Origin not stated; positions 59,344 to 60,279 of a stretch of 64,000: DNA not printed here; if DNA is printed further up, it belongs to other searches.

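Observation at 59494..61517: SBP56/methanethiol-oxidase homolog translationally coupled (GTGA) to a His-rich membrane protein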

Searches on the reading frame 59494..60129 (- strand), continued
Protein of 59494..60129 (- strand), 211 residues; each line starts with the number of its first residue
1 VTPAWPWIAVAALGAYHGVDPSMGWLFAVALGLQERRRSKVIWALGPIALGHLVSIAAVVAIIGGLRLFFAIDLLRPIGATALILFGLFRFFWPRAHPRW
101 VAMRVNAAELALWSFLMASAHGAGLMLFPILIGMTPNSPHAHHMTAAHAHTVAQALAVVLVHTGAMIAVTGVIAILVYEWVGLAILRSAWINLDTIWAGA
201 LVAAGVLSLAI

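Call 44: find_encoding_contigs(protein=P0004, flank=10000, max_places=4)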
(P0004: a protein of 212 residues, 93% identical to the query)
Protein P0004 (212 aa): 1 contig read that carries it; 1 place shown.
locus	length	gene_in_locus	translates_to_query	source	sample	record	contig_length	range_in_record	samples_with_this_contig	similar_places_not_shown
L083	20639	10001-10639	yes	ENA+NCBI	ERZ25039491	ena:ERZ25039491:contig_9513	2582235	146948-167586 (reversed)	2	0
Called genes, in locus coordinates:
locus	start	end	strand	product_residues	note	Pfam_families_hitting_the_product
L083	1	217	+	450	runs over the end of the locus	PF10009:DUF2252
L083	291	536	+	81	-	PF01722:BolA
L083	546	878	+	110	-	PF00462:Glutaredoxin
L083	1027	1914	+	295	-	PF00135:COesterase, PF01738:DLH (faint), PF20434:BD-FAE, PF07859:Abhydrolase_3, PF00326:Peptidase_S9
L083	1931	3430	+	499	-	PF07690:MFS_1, PF13347:MFS_2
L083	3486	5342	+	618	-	PF01565:FAD_binding_4, PF08031:BBE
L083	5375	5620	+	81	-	-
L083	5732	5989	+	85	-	-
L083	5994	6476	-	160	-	PF05951:Peptidase_M15_2, PF08291:Peptidase_M15_3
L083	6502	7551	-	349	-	PF03734:YkuD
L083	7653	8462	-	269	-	PF00378:ECH_1, PF16113:ECH_2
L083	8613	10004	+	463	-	PF05694:SBP56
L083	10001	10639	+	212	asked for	-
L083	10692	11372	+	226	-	PF00072:Response_reg, PF00486:Trans_reg_C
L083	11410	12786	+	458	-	PF00672:HAMP, PF26769:HAMP_PhoQ (weak), PF00512:HisKA, PF02518:HATPase_c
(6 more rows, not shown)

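Call 45: find_encoding_contigs(protein=P0116, flank=7000, max_places=2)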
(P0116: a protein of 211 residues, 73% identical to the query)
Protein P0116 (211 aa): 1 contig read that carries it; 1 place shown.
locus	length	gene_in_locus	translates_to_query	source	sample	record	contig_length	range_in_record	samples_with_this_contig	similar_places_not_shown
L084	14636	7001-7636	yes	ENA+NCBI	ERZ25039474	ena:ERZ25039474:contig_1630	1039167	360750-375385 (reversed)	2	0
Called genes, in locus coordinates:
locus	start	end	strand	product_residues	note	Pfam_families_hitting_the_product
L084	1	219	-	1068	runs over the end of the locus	PF00211:Guanylate_cyc, PF13191:AAA_16, PF13401:AAA_22 (faint)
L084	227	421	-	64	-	-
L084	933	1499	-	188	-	-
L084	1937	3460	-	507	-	PF00884:Sulfatase, PF16347:SGSH_C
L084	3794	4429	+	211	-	-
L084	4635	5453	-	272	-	PF00378:ECH_1, PF16113:ECH_2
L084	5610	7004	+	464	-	PF05694:SBP56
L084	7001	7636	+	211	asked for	-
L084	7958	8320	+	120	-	-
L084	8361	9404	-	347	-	PF08100:Dimerisation, PF00891:Methyltransf_2, PF08242:Methyltransf_12 (weak)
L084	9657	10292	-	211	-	-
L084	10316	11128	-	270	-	-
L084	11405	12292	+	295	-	PF02668:TauD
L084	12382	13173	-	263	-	PF13641:Glyco_tranf_2_3, PF00535:Glycos_transf_2, PF10111:Glyco_tranf_2_2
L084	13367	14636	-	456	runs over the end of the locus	PF07690:MFS_1, PF13347:MFS_2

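Call 46: find_encoding_contigs(protein=P0098, flank=7000, max_places=2)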
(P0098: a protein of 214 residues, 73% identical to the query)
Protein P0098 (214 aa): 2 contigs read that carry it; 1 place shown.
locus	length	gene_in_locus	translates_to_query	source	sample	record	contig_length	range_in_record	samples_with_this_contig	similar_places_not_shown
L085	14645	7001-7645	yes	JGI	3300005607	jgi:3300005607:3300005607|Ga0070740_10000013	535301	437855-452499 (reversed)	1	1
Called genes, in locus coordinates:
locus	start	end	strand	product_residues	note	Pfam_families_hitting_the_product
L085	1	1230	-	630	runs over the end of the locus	PF00664:ABC_membrane, PF00005:ABC_tran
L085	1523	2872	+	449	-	PF00083:Sugar_tr (weak), PF07690:MFS_1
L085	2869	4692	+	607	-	-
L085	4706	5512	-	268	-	PF00378:ECH_1, PF16113:ECH_2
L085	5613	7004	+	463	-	PF05694:SBP56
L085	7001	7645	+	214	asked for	-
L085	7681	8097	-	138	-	PF00334:NDK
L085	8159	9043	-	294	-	PF02629:CoA_binding, PF13607:Succ_CoA_lig, PF00549:Ligase_CoA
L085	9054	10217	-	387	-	PF08442:ATP-grasp_2, PF13549:ATP-grasp_5, PF24948:Citrate_synth_N, PF00549:Ligase_CoA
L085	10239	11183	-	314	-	PF00056:Ldh_1_N, PF02866:Ldh_1_C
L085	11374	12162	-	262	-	PF13085:Fer2_3, PF00037:Fer4 (weak), PF12797:Fer4_2 (weak), PF12837:Fer4_6 (weak), PF13183:Fer4_8, PF13237:Fer4_10, PF12838:Fer4_7, PF13534:Fer4_17 (weak), +2 more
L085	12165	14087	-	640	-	PF00890:FAD_binding_2, PF01266:DAO, PF07992:Pyr_redox_2 (faint), PF02910:Succ_DH_flav_C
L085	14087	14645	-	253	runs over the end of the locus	PF01127:Sdh_cyt (weak)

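Call 47: find_encoding_contigs(protein=P0019, flank=7000, max_places=2)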
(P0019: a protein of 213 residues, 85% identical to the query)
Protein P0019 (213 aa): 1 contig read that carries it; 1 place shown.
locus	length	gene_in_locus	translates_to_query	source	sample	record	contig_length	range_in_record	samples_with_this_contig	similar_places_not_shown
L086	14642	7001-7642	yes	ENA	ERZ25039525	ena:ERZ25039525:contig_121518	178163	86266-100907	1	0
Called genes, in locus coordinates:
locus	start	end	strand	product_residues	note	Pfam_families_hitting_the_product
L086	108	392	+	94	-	-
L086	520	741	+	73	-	PF01722:BolA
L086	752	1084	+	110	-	PF00462:Glutaredoxin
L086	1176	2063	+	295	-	PF00135:COesterase, PF01738:DLH (faint), PF20434:BD-FAE, PF07859:Abhydrolase_3, PF00326:Peptidase_S9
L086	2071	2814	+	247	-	PF13489:Methyltransf_23, PF01209:Ubie_methyltran (faint), PF08241:Methyltransf_11, PF08242:Methyltransf_12 (weak), PF13649:Methyltransf_25, PF13847:Methyltransf_31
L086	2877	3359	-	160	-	PF05951:Peptidase_M15_2, PF08291:Peptidase_M15_3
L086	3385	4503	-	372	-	PF03734:YkuD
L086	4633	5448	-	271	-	PF00378:ECH_1, PF16113:ECH_2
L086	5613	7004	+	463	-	PF05694:SBP56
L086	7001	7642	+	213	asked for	-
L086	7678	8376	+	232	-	PF00072:Response_reg, PF00486:Trans_reg_C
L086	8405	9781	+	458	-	PF00672:HAMP, PF26769:HAMP_PhoQ (weak), PF00512:HisKA, PF02518:HATPase_c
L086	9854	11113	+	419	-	PF02321:OEP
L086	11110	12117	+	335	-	PF25919:BSH_CusB (faint), PF25954:Beta-barrel_RND_2, PF25967:RND-MFP_C, PF25989:YknX_C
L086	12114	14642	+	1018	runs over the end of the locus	PF00873:ACR_tran, PF03176:MMPL, PF02355:SecD_SecF_C (faint)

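Call 55: search_protein_families(library=pfam, proteins=[L084:3794-4429:+, L084:9657-10292:-], max_evalue=0.01)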
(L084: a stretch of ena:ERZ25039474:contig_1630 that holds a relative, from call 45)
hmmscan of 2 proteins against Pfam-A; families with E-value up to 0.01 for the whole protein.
L084:3794-4429:+ (211 aa): 1 family
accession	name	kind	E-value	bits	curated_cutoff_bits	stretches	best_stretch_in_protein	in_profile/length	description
PF13441.11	Gly-zipper_YMGG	-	0.0012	19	28.9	1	105-150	3-44/45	YMGG-like Gly-zipper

L084:9657-10292:- (211 aa): 0 families

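Call 58: search_protein_families(library=pfam, proteins=[P0126, P0150, P0235, P0209, P0165, P0228, P0194, P0172, P0178, P0144], max_evalue=0.01)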
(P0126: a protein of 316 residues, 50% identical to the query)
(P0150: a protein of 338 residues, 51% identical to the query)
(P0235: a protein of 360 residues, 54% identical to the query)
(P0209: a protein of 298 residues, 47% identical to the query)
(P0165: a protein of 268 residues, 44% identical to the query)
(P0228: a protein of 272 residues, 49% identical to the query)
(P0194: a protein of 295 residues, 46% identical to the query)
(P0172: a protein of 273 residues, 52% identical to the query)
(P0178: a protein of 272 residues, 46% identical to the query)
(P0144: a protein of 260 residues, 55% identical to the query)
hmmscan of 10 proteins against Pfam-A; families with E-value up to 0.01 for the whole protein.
P0126 (316 aa): 0 families

P0150 (338 aa): 0 families

P0235 (360 aa): 1 family
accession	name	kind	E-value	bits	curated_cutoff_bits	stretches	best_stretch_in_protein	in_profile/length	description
PF05694.17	SBP56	-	1.2e-17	64.3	34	1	3-114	316-430/453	56kDa selenium binding protein (SBP56)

P0209 (298 aa): 1 family
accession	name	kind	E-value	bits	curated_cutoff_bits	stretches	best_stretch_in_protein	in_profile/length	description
PF05694.17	SBP56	-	6.7e-05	22.3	34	1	1-60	370-432/453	56kDa selenium binding protein (SBP56)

P0165 (268 aa): 0 families

P0228 (272 aa): 0 families

P0194 (295 aa): 3 families
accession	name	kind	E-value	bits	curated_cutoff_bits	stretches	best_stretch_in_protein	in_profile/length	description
PF22421.1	SYY_C-terminal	-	1.6e-15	57.2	27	1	232-290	24-82/83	Tyrosine--tRNA ligase SYY-like C-terminal domain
PF01479.30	S4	-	0.00027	21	22.8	1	233-263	7-37/48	S4 domain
PF04087.19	DUF389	-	0.0046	17.4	23.9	1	18-92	4-54/137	Domain of unknown function (DUF389)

P0172 (273 aa): 0 families

P0178 (272 aa): 0 families

P0144 (260 aa): 0 families

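Call 59: get_annotated_region(hit=H117, flank=5000)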
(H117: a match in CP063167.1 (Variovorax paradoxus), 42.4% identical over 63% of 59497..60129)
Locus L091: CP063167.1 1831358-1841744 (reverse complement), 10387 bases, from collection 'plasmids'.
description: Variovorax paradoxus strain VAI-C plasmid unnamed, complete sequence
organism: Variovorax paradoxus (NCBI taxid 34073)
taxonomy: Bacteria; Pseudomonadota; Betaproteobacteria; Burkholderiales; Comamonadaceae; Variovorax; Variovorax paradoxus
host: -; source: -; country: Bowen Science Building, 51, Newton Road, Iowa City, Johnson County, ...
typing (MOB-suite, as given by PLSDB): non-mobilizable
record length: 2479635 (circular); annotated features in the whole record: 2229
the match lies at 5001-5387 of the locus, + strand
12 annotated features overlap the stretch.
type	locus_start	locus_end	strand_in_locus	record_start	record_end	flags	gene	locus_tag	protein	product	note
CDS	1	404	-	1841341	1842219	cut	-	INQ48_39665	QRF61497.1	polysaccharide deacetylase family protein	-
CDS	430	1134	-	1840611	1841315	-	-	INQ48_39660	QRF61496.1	fumarylacetoacetate hydrolase family protein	-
CDS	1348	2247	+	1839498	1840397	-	-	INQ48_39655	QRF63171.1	helix-turn-helix transcriptional regulator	-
CDS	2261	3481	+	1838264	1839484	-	-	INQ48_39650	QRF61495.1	helix-turn-helix domain-containing protein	-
CDS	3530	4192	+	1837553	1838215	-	-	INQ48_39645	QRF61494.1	PQQ-binding-like beta-propeller repeat protein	-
CDS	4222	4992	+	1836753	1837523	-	-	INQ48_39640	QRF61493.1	DUF899 domain-containing protein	-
CDS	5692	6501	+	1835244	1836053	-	aadA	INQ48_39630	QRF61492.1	AadA family aminoglycoside 3''-O-nucleotidyltransferase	-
CDS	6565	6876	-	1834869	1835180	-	-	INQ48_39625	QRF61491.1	addiction module antidote protein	-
CDS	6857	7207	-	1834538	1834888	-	-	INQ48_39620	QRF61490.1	type II toxin-antitoxin system RelE/ParE family toxin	-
CDS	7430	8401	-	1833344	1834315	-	-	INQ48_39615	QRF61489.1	LysR family transcriptional regulator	-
CDS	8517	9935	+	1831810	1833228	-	-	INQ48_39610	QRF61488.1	aldehyde dehydrogenase family protein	-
CDS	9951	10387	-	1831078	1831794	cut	-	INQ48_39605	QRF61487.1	ABC transporter ATP-binding protein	-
